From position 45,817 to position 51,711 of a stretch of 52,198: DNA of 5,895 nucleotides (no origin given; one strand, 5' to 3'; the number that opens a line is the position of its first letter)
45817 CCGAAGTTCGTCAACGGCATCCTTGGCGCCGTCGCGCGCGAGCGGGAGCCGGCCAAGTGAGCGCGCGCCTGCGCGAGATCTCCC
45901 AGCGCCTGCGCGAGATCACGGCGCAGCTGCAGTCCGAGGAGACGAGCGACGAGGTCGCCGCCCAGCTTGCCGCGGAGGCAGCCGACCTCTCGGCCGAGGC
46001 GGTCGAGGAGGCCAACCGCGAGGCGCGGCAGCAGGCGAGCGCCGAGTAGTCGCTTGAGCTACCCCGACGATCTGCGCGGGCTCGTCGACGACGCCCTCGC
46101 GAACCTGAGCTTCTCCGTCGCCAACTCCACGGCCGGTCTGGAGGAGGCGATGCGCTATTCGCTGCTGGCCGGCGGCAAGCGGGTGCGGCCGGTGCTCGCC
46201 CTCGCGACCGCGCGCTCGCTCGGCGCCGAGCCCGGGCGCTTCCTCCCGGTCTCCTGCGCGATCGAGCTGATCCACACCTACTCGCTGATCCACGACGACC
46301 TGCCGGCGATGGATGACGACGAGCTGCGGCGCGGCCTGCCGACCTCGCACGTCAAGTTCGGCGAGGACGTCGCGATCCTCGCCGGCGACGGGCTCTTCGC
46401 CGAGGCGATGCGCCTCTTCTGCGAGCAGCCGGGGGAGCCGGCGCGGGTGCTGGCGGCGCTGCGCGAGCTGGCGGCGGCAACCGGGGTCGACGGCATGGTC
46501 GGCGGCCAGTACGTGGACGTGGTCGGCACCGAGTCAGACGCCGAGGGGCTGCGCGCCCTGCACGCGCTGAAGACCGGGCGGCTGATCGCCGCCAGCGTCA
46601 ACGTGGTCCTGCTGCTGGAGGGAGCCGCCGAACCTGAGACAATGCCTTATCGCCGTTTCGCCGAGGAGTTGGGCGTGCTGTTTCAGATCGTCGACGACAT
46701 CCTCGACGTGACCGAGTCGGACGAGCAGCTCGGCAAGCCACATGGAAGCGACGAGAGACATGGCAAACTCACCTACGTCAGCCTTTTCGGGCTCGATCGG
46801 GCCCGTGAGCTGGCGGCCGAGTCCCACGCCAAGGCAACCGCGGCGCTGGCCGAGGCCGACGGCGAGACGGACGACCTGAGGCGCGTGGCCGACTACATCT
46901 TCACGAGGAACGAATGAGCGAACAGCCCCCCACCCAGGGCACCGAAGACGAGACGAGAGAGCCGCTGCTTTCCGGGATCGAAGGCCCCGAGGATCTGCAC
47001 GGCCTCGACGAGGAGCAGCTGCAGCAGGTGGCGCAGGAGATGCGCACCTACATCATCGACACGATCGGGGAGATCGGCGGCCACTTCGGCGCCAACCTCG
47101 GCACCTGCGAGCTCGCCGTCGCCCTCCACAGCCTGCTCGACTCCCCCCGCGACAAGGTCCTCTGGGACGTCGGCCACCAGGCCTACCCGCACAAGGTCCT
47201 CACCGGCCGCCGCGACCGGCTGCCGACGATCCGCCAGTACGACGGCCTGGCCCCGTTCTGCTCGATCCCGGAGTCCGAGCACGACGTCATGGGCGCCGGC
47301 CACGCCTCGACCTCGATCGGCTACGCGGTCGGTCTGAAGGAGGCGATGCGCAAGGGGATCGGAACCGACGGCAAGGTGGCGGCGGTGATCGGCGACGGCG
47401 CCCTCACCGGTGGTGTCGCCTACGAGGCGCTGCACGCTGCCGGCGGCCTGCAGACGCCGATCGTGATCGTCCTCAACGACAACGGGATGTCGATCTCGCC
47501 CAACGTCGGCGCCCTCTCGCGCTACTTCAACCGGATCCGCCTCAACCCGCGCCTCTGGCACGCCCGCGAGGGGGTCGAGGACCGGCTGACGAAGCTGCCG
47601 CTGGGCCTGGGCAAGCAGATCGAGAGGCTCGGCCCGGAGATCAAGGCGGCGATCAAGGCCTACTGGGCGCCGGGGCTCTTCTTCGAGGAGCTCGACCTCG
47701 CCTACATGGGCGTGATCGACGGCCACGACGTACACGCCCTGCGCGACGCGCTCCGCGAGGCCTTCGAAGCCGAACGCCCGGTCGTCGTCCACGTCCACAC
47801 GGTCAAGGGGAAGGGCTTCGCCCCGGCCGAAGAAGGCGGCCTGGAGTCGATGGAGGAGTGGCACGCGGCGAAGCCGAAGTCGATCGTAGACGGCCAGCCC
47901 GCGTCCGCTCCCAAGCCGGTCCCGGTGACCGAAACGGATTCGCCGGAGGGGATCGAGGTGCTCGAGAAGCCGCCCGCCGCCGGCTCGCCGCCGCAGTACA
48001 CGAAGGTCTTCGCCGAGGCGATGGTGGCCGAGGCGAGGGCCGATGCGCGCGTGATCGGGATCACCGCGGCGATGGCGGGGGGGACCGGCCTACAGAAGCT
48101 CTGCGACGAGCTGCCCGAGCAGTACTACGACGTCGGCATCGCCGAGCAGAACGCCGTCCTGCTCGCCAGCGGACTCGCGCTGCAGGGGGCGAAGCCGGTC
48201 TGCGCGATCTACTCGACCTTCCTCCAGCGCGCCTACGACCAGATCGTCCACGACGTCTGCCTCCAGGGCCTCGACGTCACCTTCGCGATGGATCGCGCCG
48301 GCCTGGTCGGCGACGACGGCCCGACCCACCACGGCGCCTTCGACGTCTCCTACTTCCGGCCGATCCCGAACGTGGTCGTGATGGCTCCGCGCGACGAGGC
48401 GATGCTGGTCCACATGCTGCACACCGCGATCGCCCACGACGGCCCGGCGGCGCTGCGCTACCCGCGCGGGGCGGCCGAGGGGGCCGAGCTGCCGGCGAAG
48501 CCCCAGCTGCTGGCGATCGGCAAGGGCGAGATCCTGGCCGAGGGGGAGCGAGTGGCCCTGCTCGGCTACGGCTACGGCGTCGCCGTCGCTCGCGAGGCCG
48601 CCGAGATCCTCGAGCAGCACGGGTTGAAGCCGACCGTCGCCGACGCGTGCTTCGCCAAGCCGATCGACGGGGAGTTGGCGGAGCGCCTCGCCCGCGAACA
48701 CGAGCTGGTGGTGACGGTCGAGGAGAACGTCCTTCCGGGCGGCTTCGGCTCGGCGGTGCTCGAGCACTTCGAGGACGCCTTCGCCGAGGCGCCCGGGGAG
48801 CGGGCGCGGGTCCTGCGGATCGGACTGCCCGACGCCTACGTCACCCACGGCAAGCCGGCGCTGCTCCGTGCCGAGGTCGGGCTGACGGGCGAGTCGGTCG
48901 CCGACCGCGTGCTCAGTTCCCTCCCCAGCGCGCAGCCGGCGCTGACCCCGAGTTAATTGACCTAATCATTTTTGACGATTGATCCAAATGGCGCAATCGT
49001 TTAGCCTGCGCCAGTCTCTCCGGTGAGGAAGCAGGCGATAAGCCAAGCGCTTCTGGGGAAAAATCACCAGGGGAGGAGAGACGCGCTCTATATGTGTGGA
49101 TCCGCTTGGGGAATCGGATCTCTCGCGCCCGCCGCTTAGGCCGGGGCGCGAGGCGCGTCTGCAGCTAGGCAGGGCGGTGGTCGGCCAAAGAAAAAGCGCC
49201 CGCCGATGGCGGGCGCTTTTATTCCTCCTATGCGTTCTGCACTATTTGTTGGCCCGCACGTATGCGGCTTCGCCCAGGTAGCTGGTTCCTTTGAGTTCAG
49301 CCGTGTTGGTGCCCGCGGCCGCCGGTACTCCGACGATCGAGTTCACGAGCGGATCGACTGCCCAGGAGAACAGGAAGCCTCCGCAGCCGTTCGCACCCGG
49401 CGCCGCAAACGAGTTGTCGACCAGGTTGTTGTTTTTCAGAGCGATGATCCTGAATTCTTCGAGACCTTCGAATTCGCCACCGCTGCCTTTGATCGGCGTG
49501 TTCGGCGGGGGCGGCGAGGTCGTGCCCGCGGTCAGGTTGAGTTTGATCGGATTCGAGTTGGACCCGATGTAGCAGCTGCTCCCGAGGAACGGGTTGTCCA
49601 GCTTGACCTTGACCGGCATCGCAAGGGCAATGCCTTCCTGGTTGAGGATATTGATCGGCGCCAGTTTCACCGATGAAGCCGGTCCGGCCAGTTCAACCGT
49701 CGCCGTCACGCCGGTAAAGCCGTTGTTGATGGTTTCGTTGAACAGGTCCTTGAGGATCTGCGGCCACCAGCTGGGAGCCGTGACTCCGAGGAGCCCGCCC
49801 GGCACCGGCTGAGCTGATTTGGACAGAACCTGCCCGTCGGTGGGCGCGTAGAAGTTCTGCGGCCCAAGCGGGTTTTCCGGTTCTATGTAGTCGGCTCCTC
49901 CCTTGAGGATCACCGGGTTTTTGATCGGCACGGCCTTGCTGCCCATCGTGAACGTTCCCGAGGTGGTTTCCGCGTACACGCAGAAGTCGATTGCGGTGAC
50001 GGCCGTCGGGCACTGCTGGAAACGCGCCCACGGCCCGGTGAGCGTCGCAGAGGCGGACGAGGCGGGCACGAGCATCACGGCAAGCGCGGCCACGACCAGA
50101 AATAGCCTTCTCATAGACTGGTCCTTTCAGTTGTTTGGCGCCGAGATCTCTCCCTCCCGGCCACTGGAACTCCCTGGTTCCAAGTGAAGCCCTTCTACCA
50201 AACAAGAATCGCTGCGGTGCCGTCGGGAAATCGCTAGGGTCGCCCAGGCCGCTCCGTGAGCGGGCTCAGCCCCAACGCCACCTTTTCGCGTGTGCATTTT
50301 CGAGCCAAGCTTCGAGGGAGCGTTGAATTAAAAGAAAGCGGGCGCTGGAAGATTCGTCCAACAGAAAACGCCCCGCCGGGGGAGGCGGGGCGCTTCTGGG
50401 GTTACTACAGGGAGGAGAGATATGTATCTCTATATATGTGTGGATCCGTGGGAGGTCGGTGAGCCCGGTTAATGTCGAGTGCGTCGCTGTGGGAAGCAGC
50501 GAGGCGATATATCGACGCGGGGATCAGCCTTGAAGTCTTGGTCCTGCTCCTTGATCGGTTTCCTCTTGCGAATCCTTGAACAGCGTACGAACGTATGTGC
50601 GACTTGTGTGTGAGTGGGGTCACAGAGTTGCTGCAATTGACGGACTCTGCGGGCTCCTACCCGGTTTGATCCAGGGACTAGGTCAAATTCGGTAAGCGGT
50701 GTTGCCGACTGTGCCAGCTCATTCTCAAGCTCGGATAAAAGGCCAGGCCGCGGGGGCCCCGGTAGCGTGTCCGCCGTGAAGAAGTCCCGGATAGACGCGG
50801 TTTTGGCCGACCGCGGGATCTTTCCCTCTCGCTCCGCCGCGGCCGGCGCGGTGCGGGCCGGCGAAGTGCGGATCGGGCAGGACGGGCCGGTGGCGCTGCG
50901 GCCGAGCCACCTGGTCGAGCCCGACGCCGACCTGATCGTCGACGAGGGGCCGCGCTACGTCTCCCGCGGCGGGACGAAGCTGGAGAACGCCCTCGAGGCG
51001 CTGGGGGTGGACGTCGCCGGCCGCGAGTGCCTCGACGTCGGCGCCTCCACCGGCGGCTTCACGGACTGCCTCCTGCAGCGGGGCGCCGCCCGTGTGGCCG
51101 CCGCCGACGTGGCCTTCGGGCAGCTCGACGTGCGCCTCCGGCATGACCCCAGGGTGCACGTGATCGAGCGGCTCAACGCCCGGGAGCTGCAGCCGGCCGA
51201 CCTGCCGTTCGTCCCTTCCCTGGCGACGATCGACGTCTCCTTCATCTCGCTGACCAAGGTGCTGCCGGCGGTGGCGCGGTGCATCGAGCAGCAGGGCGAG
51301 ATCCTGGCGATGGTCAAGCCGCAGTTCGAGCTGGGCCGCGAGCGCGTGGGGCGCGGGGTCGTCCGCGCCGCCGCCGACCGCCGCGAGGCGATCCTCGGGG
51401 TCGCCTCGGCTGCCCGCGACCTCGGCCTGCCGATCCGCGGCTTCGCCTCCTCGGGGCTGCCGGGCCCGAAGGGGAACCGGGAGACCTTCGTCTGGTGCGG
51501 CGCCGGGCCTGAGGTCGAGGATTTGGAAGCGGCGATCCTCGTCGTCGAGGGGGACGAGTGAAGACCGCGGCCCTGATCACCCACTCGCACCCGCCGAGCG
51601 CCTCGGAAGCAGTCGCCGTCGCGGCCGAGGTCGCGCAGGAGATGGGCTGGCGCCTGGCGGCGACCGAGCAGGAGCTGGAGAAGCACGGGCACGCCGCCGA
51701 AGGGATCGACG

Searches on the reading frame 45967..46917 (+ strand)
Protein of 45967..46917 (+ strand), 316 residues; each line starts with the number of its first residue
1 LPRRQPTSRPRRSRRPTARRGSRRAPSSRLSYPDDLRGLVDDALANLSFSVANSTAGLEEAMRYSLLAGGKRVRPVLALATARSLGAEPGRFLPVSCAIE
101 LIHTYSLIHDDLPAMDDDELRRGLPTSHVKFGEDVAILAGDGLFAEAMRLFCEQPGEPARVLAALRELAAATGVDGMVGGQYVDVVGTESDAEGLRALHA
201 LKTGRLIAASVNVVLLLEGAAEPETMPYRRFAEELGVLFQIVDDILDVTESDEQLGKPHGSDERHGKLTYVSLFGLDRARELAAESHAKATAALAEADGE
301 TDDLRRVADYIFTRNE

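Call 88: search_protein_families(library=pfam, proteins=[window:45967-46917:+], max_evalue=0.0001)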
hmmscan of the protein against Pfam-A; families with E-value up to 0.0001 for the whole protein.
window:45967-46917:+ (316 aa): 1 family
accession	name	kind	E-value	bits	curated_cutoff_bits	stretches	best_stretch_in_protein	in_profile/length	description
PF00348.22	polyprenyl_synt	-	1.1e-52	179.2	27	1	58-284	4-227/251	Polyprenyl synthetase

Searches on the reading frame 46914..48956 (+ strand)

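Call 88: search_protein_families(library=pfam, proteins=[window:46914-48956:+], max_evalue=0.0001)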
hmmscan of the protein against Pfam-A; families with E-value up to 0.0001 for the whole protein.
window:46914-48956:+ (680 aa): 4 families
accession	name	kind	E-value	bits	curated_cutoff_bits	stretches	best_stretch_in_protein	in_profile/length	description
PF13292.11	DXP_synthase_N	-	1.5e-98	329.9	21.2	1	19-296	1-274/274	1-deoxy-D-xylulose-5-phosphate synthase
PF02779.29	Transket_pyr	-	1.8e-46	158.4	27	1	360-520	3-171/174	Transketolase, pyrimidine binding domain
PF02780.25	Transketolase_C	-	3.5e-27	95.2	25.9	1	536-662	1-124/124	Transketolase, C-terminal domain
PF00456.26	Transketolase_N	-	2e-08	34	22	0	37-216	3-209/334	Transketolase, thiamine diphosphate binding domain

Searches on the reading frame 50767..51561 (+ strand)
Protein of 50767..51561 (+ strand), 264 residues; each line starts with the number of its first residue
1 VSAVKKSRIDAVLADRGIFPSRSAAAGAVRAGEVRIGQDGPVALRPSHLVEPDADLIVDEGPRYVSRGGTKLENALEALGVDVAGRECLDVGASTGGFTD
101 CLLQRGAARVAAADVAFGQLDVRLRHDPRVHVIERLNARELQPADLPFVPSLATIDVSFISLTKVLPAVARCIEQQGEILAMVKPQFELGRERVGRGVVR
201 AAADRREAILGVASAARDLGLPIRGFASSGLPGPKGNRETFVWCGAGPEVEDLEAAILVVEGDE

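Call 88: search_protein_families(library=pfam, proteins=[window:50767-51561:+], max_evalue=0.0001)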
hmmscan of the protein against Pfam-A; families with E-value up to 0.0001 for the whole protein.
window:50767-51561:+ (264 aa): 2 families
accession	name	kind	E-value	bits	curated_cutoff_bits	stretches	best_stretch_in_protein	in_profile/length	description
PF01728.25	FtsJ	-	1.1e-32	113.8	24.1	1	64-244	1-179/181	FtsJ-like methyltransferase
PF01479.30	S4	-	8.1e-05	22.7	22.8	0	8-52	2-44/48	S4 domain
